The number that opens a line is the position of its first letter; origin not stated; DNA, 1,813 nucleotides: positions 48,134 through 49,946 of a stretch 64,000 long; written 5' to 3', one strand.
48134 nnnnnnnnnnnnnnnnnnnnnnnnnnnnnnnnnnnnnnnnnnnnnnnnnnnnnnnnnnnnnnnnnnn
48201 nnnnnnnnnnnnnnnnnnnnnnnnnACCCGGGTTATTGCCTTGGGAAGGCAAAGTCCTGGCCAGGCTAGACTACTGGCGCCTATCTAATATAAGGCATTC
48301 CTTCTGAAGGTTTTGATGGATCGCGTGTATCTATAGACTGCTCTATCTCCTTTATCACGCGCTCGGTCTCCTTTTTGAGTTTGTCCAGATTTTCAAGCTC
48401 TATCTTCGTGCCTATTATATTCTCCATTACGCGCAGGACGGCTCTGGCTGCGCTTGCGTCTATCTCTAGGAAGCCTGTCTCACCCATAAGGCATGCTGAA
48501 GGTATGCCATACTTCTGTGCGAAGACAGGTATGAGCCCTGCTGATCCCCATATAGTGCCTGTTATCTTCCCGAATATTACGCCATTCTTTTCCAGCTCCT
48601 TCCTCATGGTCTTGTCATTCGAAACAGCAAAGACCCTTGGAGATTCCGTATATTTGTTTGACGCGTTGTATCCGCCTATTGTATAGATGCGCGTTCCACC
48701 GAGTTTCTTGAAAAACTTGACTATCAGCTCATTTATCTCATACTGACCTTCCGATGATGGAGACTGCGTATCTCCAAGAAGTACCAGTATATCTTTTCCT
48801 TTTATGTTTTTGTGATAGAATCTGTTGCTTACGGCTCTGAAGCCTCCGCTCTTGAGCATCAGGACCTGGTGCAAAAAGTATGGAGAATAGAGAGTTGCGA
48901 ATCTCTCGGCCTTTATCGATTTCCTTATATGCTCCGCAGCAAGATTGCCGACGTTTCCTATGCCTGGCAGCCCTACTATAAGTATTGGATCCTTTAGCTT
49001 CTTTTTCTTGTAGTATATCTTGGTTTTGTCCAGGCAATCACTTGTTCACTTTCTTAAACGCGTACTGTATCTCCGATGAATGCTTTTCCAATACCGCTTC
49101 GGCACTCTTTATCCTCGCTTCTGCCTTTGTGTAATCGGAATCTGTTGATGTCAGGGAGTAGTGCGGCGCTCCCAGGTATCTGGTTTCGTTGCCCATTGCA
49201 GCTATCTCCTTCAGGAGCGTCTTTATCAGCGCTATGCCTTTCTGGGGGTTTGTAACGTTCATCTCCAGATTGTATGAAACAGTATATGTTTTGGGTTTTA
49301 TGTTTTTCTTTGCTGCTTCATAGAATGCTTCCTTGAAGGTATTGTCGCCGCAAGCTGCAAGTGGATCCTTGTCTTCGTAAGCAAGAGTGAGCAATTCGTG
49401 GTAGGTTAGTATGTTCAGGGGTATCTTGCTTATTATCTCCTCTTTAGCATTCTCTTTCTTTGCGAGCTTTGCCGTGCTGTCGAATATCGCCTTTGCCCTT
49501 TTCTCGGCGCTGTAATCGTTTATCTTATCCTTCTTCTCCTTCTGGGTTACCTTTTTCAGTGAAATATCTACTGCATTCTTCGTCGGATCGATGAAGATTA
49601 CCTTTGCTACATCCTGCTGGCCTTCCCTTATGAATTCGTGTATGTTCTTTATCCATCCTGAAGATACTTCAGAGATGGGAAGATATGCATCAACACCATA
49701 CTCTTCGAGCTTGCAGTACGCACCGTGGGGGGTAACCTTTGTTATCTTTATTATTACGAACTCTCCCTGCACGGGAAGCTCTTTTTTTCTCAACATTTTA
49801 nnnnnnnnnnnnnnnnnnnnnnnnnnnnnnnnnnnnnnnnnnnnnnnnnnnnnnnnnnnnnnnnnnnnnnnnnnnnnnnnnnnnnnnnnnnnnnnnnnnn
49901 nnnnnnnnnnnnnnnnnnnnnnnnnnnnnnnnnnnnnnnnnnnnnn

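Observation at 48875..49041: The PAC2-family gene has its conserved N-terminus only downstream of a CTG: apparent CUG initiation (or a 1-nt frameshift)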

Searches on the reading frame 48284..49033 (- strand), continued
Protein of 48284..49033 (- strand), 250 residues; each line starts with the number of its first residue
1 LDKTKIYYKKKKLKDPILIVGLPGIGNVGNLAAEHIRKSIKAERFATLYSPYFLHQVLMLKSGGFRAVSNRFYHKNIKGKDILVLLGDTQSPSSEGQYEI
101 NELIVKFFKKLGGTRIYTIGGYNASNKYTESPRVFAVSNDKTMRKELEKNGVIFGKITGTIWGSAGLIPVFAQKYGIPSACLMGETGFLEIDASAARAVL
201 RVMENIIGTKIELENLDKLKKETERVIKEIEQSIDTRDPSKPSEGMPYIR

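Call 43: search_solved_structures(query=window:48284-49033:-, max_evalue=0.001, show_alignments=2)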
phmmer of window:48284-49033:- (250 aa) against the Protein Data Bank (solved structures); distinct sequences matched with E-value up to 0.001: 3.
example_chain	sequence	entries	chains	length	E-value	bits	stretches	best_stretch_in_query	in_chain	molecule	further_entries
3vr0_A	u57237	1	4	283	3.4e-40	141.2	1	4-232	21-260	Putative uncharacterized protein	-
3wz2_A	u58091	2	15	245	1.1e-14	57.8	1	12-231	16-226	Uncharacterized protein | PbaA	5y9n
3gaa_A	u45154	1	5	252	2.5e-06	30.3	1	8-234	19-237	uncharacterized protein Ta1441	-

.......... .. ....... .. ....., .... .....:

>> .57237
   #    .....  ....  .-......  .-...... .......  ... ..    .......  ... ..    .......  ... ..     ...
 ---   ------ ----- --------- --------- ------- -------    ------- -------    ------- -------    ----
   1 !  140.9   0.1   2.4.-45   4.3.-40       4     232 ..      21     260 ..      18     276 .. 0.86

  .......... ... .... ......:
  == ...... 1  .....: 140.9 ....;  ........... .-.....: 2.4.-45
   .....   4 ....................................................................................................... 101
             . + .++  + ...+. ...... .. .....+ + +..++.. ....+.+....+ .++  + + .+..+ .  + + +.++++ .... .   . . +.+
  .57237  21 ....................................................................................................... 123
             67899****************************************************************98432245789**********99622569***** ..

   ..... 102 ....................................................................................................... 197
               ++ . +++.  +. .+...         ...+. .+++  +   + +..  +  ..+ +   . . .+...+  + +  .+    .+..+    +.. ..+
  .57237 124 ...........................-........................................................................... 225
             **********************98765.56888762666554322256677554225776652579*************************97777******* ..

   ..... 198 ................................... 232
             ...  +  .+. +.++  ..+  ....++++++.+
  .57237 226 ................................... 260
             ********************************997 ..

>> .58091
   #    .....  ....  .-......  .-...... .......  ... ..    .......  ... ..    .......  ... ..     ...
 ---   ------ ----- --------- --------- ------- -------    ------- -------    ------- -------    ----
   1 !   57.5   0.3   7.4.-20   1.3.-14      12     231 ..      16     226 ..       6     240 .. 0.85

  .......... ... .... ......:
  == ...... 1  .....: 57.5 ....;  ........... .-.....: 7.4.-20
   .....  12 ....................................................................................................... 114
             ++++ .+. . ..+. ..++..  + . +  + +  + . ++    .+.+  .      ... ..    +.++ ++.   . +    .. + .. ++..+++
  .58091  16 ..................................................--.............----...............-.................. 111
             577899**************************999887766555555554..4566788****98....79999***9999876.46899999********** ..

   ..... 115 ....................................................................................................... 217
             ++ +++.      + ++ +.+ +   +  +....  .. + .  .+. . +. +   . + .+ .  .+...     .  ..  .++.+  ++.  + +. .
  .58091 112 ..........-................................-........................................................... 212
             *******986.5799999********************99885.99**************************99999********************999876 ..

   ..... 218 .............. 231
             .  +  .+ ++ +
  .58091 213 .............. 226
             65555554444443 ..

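Call 51: predict_structure(alignment_id=A1)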
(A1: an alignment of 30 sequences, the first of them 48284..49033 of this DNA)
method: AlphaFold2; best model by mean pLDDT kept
length: 250 residues; sequences in the alignment: 30
mean_pLDDT: 87.5   pTM: 0.84
mean pLDDT of the five models: 87.5, 87.3, 86.7, 85.7, 84.1
residues with pLDDT >= 90: 164; 70-90: 63; 50-70: 9; < 50: 14
segments of 3 or more residues with pLDDT < 50: 237-250
pLDDT, mean of each block of 10 residues (from residue 1): 87 96 89 95 97 91 93 96 95 94 98 97 80 94 96 87 93 98 83 88 91 78 74 58 42
secondary structure, 60 per line:
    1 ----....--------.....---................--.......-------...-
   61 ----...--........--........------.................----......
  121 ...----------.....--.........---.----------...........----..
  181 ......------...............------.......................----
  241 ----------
elements in order: E5-8 E17-21 H25-40 E43-49 E57-59 E65-67 E70-77 E80-87 H94-110 E115-123 E134-138 H141-149 H164-174 E179-186 H193-207 H214-236

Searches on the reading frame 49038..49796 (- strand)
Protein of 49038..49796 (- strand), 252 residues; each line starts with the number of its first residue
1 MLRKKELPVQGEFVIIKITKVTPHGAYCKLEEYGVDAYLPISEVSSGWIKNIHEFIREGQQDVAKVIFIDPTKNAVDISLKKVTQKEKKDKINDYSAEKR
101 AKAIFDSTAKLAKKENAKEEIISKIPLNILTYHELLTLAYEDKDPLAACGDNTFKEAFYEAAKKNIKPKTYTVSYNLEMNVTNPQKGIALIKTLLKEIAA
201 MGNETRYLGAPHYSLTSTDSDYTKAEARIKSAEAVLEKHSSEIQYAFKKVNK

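Call 6: search_protein_families(library=pfam, proteins=[window:49041-49796:-], max_evalue=0.01)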
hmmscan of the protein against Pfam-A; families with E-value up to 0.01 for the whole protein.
window:49041-49796:- (252 aa): 3 families
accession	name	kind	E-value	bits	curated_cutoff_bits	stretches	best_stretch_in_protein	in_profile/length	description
PF07541.17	EIF_2_alpha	-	1.2e-10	41.9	22.8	1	132-222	16-114/114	Eukaryotic translation initiation factor 2 alpha subunit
PF00575.29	S1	-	1.1e-07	32.5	22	1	17-81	11-74/74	S1 RNA binding domain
PF20310.4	HTH_Tnp_2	-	5e-05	23.6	23.8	1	152-249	32-124/131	Transposon related HTH domain protein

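Call 17: find_encoding_contigs(protein=window:49038-49796:-, flank=2000, max_places=6)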
Protein window:49038-49796:- (252 aa): 2 contigs read that carry it; 1 place shown.
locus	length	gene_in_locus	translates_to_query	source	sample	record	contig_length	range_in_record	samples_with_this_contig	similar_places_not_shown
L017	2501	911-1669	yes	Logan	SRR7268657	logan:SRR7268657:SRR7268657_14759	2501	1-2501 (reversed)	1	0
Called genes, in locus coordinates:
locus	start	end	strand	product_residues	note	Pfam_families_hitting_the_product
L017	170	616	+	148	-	PF27418:GINS23_N (weak)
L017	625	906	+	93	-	PF00935:Ribosomal_L44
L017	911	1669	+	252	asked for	PF00575:S1, PF07541:EIF_2_alpha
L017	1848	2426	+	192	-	PF09754:PAC2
